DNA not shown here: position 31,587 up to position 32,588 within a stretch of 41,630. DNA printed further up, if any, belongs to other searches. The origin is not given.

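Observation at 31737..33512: Nucleoside-salvage module: PnuC-like transporter, deoxynucleoside kinase (with extra C-terminal domain) and NrdH redoxin beside the DNA polymerase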

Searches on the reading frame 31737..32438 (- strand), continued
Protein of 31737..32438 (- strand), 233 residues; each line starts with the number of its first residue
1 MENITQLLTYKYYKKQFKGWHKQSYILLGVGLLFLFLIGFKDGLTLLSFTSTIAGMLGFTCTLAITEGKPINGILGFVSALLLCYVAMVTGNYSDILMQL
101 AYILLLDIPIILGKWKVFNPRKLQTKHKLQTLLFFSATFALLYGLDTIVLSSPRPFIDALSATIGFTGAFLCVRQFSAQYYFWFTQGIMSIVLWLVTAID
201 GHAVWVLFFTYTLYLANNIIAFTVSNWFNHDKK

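Call 32: find_encoding_contigs(protein=P0005, flank=5000, max_places=2)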
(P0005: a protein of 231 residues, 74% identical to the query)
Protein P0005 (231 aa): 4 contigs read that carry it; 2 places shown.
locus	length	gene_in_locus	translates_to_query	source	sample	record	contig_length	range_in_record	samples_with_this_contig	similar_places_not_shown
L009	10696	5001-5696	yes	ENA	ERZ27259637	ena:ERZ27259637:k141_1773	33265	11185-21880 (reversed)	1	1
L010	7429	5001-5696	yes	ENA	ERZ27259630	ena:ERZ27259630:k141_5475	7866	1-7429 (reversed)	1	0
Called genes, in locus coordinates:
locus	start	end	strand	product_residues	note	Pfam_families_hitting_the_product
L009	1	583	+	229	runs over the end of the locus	-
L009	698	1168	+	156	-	-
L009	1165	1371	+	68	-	-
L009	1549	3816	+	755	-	-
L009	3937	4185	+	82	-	PF00462:Glutaredoxin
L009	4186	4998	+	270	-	PF01712:dNK, PF13238:AAA_18 (faint)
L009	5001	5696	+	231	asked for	PF04973:NMN_transporter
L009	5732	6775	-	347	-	PF01510:Amidase_2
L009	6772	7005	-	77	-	PF04531:Phage_holin_1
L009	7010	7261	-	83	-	PF10779:XhlA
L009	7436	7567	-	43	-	PF09693:Phage_XkdX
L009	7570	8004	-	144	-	-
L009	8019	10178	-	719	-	-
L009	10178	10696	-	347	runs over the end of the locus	-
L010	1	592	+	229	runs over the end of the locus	-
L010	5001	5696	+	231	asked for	PF04973:NMN_transporter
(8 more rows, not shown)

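Call 33: find_encoding_contigs(protein=P0002, flank=5000, max_places=2)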
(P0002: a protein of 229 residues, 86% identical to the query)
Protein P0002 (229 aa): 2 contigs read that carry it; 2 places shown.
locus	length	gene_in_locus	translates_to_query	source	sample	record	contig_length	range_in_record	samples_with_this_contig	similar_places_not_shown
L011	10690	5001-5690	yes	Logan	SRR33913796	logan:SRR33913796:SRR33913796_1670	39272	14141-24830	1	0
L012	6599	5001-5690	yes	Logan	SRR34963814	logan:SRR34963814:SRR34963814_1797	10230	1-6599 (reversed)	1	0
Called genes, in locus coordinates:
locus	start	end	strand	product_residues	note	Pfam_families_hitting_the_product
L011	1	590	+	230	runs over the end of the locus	-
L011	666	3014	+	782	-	-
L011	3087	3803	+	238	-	PF02086:MethyltransfD12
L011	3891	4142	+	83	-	PF00462:Glutaredoxin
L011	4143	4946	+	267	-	PF01712:dNK, PF02223:Thymidylate_kin (faint), PF13238:AAA_18 (weak)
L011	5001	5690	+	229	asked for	PF04973:NMN_transporter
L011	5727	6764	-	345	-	PF01510:Amidase_2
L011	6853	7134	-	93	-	PF04531:Phage_holin_1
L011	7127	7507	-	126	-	-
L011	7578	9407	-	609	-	PF03009:GDPD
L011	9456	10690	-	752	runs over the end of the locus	PF06605:Prophage_tail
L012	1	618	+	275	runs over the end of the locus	PF07083:DUF1351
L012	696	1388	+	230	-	-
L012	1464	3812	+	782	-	-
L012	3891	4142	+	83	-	PF00462:Glutaredoxin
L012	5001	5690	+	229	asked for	PF04973:NMN_transporter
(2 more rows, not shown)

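Call 34: find_encoding_contigs(protein=P0001, flank=5000, max_places=3)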
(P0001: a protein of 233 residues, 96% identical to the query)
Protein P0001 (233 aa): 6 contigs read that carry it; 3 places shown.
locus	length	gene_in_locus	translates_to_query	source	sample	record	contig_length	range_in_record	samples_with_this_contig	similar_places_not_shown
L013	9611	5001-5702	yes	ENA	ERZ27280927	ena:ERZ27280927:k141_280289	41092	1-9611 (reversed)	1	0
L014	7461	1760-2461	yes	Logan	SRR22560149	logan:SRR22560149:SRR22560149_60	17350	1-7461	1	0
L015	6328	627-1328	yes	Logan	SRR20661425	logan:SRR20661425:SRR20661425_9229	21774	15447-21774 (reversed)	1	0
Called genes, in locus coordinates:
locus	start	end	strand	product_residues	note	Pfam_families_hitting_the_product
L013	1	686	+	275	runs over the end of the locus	PF07083:DUF1351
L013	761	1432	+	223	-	-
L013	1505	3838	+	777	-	-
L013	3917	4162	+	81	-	PF00462:Glutaredoxin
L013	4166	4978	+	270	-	PF01712:dNK, PF02223:Thymidylate_kin (faint), PF13238:AAA_18 (weak)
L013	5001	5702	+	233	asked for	PF04973:NMN_transporter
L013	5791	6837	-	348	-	PF01510:Amidase_2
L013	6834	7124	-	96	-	PF04531:Phage_holin_1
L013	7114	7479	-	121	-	-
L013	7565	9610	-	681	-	?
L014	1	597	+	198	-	?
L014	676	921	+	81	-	PF00462:Glutaredoxin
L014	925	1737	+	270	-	PF01712:dNK, PF02223:Thymidylate_kin (faint), PF13238:AAA_18 (weak)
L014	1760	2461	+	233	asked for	PF04973:NMN_transporter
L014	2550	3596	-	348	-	PF01510:Amidase_2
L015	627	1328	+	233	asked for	PF04973:NMN_transporter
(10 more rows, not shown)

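Call 37: find_related_loci(query=A2, collection=viral_contigs, flank=6000)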
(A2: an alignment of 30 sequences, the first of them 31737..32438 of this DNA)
Query A2 (233 aa) in viral_contigs; peptide patterns used: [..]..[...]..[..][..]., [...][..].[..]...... (x = any residue, [..] = any of these).
185 stretches matched a pattern; 69 encode a relative of the query (tblastn E <= 1e-3); 67 distinct loci.
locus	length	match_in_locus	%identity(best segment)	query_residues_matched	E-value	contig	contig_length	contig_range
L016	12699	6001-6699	100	1-233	1e-153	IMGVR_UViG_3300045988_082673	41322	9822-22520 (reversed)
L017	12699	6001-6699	96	1-233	2e-147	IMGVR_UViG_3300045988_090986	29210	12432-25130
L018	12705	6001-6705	58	2-232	6e-88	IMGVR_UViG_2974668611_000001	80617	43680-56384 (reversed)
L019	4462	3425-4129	58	2-232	6e-88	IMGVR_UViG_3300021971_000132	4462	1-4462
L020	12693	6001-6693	58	2-228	2e-86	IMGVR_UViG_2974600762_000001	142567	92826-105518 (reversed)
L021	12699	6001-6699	57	2-230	2e-86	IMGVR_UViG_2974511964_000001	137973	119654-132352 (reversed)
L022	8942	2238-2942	56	2-232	3e-86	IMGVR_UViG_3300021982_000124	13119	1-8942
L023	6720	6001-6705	58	2-232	4e-86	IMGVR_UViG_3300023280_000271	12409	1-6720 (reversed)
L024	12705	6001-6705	57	2-232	7e-86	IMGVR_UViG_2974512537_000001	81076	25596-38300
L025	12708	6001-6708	56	2-233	1e-82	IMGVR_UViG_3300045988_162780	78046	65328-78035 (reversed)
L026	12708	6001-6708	56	2-233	2e-81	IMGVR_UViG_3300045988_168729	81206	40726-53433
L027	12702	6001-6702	55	1-233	2e-80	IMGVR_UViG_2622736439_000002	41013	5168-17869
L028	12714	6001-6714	55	2-231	8e-78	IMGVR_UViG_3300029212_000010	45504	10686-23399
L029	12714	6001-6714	55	2-231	8e-78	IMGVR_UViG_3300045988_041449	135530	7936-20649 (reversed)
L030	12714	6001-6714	55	2-231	8e-78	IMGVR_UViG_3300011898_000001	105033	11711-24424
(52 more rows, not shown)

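Call 38: find_related_loci(query=A2, collection=genome_contigs, flank=6000)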
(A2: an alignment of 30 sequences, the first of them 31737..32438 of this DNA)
Query A2 (233 aa) in genome_contigs; peptide patterns used: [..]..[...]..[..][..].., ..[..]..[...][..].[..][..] (x = any residue, [..] = any of these).
150 stretches matched a pattern; 120 encode a relative of the query (tblastn E <= 1e-3); the best 80 are kept; 80 distinct loci.
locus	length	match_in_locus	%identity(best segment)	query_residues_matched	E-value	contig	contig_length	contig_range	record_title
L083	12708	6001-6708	56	2-233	3e-83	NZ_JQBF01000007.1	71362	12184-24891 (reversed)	Pediococcus pentosaceus strain DSM 20336 Scaffold7, whole genome shotgun sequence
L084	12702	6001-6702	58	2-232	5e-83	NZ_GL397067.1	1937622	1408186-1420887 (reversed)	Pediococcus acidilactici DSM 20284 SCAFFOLD1, whole genome shotgun sequence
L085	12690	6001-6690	58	4-232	5e-81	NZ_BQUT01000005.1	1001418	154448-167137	Companilactobacillus sp. RD055328 sequence5, whole genome shotgun sequence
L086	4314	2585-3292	55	2-233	4e-81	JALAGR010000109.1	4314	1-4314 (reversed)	MAG: Pediococcus sp. isolate feces_ps_bin.1 k141_24640, whole genome shotgun sequence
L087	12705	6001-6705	54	5-232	5e-73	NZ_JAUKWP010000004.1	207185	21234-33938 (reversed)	Lactobacillus sp. YT155 Scaffold4, whole genome shotgun sequence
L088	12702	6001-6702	47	2-233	2e-64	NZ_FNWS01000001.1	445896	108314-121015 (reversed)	Fructobacillus pseudoficulneus strain DSM 15468, whole genome shotgun sequence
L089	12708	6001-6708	46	2-233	1e-63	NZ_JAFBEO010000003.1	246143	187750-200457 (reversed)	Weissella uvarum strain DSM 28060 Ga0454057_03, whole genome shotgun sequence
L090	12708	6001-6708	46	2-233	1e-63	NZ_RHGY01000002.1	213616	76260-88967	Weissella viridescens strain UCO-SMC3 Weisella_viridescens_UCO-SMC3_scaffold_1, whole genome shotgun sequence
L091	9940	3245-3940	47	3-232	1e-63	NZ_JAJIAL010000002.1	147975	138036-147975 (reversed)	Fructobacillus cardui strain TMW 2.2452 2, whole genome shotgun sequence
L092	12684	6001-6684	47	2-227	3e-63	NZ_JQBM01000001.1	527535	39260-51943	Weissella viridescens strain DSM 20410 Scaffold1, whole genome shotgun sequence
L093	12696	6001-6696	47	3-232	3e-63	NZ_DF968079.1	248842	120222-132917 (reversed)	Fructobacillus tropaeoli strain F214-1, whole genome shotgun sequence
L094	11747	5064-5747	46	2-227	2e-62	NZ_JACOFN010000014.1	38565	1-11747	Fructobacillus sp. CRL 2054 NODE_14_length_38565_cov_23.999011, whole genome shotgun sequence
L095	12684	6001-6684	46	2-227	6e-62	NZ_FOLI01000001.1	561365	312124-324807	Fructobacillus durionis strain DSM 19113, whole genome shotgun sequence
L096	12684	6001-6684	46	2-227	6e-62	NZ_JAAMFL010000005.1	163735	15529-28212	Fructobacillus parabroussonetiae strain S1-1 contig_5, whole genome shotgun sequence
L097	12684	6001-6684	45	2-227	2e-61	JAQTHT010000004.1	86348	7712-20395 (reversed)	Leuconostocaceae bacterium ESL0958 NODE_4_length_86348_cov_344.299011, whole genome shotgun sequence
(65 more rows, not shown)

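Call 63: predict_structure(alignment_id=A2)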
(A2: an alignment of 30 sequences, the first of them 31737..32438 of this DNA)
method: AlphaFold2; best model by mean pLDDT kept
length: 233 residues; sequences in the alignment: 30
mean_pLDDT: 91.1   pTM: 0.88
mean pLDDT of the five models: 91.1, 90.7, 90.2, 89.0, 88.9
residues with pLDDT >= 90: 169; 70-90: 59; 50-70: 3; < 50: 2
segments of 3 or more residues with pLDDT < 50: none
pLDDT, mean of each block of 10 residues (from residue 1): 75 93 97 96 91 97 96 95 92 86 94 88 93 97 90 85 94 96 94 86 86 96 91 59
secondary structure, 60 per line:
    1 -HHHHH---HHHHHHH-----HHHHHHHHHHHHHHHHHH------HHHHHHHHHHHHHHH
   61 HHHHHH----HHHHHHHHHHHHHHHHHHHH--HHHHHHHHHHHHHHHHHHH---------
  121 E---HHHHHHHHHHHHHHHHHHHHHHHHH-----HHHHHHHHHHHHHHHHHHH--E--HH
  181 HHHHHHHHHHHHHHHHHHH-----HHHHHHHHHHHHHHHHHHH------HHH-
elements in order: H2-6 H10-16 H22-39 H46-66 H71-90 H93-111 H125-149 H155-173 H179-199 H205-223

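Call 65: fold_search(model_id=the predicted structure, library=pdb)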
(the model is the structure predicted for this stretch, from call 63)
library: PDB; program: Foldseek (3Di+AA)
matches with E <= 10: 126; with E <= 0.001: 2
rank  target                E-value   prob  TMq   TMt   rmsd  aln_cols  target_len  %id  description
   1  4qtn_A                3.1e-08  1.00  0.80  0.79   2.9       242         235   19  Crystal structure of the Vitamin B3 transporter PnuC (released 2014-10-08)
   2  4qtn_C                5.8e-08  1.00  0.78  0.77   3.1       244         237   19  Crystal structure of the Vitamin B3 transporter PnuC (released 2014-10-08)
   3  8ghj_D                4.5e-01  0.18  0.19  0.19  14.8       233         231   13  Crystal structure of human AQP2 T125M mutant (released 2023-09-20)
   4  5zle                  1.3e+00  0.12  0.22  0.23  17.4       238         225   13  Human duodenal cytochrome b (Dcytb) in substrate free form (released 2018-10-31)
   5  8ghj_A                1.4e+00  0.12  0.21  0.21  15.1       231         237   13  Crystal structure of human AQP2 T125M mutant (released 2023-09-20)
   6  7uw9_g                1.9e+00  0.04  0.12  0.15  18.7       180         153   14  Citrus V-ATPase State 1, H in contact with subunit a (released 2022-07-06)
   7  9juo                  2.5e+00  0.06  0.17  0.06  22.7       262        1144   10  Structure of Arabidopsis thaliana ABCB1 with AMP-PNP bound in the inward-facing conformation under IAA condition (released 2025-03-05)
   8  1vj7_B                2.6e+00  0.07  0.17  0.14  18.8       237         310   12  Crystal structure of the bifunctional catalytic fragment of RelSeq, the RelA/SpoT homolog from Streptococcus equisimil (released 2004-05-04)
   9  7cyf_A                2.6e+00  0.06  0.18  0.14  20.1       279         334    9  Cryo-EM structure of bicarbonate transporter SbtA in complex with PII-like signaling protein SbtB from Synechocystis s (released 2021-06-23)
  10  7unh_A                2.7e+00  0.11  0.18  0.17  16.5       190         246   13  De novo designed chlorophyll dimer protein in apo state, SP2 (released 2023-04-19)
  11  3o1j_A                2.7e+00  0.06  0.17  0.15  25.6       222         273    9  Crystal Structure of the TorS sensor domain - TorT complex in the absence of isopropanol (released 2011-12-21)
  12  6lyy_A                2.7e+00  0.05  0.18  0.13  17.2       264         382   13  Cryo-EM structure of the human MCT1/Basigin-2 complex in the presence of anti-cancer drug candidate AZD3965 in the out (released 2020-12-23)
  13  7oiw_A                2.8e+00  0.06  0.17  0.13  17.8       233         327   10  Structure of S. aureus Rel catalytic domains in complex with pppGpp (released 2022-06-01)
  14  7x0t_A                3.1e+00  0.07  0.17  0.07  22.0       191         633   14  Cryo-EM structure of human ABCD1 E630Q in the presence of C26:0-CoA and ATP (released 2023-03-22)
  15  8jrv_R                3.1e+00  0.05  0.18  0.15  17.6       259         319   12  Cryo-EM structure of the glucagon receptor bound to glucagon and beta-arrestin 1 (released 2023-08-16)
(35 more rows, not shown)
